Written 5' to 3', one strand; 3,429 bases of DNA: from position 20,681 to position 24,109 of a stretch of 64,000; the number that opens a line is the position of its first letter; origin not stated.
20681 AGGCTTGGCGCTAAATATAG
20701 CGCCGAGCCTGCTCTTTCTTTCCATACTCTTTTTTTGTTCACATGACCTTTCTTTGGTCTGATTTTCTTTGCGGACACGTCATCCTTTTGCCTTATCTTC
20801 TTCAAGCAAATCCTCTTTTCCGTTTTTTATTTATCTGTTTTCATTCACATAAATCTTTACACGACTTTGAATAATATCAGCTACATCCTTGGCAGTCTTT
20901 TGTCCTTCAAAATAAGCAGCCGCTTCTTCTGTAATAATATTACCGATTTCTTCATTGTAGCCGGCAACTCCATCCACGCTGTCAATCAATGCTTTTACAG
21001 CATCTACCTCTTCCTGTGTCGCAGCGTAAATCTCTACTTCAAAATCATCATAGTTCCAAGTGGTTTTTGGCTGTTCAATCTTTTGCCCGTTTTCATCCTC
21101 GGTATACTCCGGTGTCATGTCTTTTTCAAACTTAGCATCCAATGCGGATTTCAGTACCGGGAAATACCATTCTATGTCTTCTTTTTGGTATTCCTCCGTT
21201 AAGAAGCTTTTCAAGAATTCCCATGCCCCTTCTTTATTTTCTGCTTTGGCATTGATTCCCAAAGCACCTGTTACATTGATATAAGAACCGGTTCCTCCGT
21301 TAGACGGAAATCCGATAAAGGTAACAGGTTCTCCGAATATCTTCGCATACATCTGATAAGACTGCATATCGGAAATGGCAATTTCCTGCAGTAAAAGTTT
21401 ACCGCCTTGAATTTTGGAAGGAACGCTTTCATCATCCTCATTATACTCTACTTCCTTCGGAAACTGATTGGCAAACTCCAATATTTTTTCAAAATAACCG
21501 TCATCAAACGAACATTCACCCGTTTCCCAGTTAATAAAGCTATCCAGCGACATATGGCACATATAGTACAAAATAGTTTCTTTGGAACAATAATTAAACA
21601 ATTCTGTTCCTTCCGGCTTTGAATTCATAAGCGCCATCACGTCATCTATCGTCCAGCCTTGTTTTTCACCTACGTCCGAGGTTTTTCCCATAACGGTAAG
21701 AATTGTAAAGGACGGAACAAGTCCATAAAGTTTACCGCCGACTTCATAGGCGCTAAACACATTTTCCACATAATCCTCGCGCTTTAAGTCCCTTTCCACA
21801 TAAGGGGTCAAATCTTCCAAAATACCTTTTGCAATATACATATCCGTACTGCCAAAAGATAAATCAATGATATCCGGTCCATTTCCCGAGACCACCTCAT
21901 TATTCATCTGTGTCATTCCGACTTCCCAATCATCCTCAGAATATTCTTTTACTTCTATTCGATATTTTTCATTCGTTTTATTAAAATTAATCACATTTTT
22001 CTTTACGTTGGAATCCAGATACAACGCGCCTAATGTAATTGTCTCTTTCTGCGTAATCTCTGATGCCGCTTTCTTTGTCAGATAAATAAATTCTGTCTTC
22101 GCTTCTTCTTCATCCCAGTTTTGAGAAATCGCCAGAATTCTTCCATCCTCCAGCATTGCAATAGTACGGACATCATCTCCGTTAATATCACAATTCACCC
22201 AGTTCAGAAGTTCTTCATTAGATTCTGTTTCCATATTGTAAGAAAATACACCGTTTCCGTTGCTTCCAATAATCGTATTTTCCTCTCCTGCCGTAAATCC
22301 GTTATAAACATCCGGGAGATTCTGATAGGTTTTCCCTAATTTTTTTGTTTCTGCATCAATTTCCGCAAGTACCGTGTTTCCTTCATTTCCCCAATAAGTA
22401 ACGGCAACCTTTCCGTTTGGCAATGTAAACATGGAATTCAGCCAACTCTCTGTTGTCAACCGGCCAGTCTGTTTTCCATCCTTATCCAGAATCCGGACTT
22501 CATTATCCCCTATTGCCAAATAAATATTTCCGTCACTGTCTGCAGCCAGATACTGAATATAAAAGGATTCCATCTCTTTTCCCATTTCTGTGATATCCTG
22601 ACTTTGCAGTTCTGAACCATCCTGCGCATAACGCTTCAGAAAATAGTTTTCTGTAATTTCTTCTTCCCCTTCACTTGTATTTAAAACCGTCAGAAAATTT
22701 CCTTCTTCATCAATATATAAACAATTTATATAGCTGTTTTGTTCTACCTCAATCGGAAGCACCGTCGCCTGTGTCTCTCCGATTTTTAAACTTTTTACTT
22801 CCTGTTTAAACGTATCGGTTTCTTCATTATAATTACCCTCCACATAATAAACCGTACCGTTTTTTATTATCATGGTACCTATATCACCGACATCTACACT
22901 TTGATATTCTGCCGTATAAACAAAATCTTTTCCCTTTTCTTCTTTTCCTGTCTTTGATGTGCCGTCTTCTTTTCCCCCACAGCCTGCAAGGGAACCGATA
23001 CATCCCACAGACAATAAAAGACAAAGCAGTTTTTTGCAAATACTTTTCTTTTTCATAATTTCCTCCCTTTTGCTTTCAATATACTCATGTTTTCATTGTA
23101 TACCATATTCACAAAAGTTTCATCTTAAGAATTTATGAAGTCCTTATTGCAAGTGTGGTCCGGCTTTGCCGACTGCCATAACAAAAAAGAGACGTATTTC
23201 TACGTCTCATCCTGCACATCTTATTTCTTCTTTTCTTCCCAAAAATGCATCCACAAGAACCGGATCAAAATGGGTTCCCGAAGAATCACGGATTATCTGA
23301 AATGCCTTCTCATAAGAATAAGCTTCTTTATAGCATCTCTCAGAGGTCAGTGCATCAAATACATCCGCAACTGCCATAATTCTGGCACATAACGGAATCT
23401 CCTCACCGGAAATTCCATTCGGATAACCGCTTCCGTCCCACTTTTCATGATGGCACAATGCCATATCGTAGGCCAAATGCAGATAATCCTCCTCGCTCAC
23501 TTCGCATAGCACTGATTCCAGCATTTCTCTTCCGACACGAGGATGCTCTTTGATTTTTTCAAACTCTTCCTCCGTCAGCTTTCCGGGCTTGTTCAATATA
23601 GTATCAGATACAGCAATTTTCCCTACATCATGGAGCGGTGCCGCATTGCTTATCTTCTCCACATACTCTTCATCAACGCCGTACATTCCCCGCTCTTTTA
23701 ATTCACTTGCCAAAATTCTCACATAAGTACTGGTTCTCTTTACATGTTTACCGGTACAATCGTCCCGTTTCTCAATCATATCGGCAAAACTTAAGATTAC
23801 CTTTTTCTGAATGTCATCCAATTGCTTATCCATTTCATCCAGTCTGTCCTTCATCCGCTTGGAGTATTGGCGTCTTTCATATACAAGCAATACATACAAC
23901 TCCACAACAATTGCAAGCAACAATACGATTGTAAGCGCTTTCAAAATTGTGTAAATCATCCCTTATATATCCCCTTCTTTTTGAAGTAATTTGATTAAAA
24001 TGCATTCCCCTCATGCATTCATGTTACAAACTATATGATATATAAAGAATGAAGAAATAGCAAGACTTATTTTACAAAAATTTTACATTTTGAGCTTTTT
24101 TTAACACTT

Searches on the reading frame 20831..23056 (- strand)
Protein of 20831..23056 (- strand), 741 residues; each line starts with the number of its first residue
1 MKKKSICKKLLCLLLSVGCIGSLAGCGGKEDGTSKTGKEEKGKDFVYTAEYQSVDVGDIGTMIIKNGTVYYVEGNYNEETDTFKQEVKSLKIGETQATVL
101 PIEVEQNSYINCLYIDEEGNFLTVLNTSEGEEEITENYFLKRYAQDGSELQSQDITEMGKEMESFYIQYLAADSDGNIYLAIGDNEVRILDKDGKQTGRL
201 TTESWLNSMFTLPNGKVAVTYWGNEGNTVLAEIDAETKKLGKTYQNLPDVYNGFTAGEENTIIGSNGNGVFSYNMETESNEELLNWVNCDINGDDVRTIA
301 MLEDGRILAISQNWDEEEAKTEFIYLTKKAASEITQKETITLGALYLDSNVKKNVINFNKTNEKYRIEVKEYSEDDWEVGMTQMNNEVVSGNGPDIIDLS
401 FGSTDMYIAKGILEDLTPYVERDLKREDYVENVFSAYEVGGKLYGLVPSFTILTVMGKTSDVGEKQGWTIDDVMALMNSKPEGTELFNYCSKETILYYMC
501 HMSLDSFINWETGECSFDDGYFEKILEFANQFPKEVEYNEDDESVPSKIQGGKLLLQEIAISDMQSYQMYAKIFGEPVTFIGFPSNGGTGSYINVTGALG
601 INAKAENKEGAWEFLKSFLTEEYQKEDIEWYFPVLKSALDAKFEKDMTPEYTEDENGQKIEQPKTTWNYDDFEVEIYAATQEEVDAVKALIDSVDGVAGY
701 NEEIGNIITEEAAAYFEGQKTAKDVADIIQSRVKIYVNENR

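Call 35: search_protein_families(library=pfam, proteins=[window:20831-23056:-])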
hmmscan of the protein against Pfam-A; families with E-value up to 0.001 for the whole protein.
window:20831-23056:- (741 aa): 1 family
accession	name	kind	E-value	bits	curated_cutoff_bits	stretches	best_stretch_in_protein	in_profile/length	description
PF01547.30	SBP_bac_1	-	5.7e-10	40.1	26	1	351-625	14-307/307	Bacterial extracellular solute-binding protein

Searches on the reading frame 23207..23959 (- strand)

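Call 35: search_protein_families(library=pfam, proteins=[window:23207-23959:-])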
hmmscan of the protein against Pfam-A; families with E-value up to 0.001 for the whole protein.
window:23207-23959:- (250 aa): 2 families
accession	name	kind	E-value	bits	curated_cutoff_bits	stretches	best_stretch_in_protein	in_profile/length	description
PF13487.12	HD_5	-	5.9e-36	124.2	27.2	1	58-234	3-169/170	HD domain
PF01966.28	HD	-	2.9e-19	69.9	22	1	70-203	2-115/116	HD domain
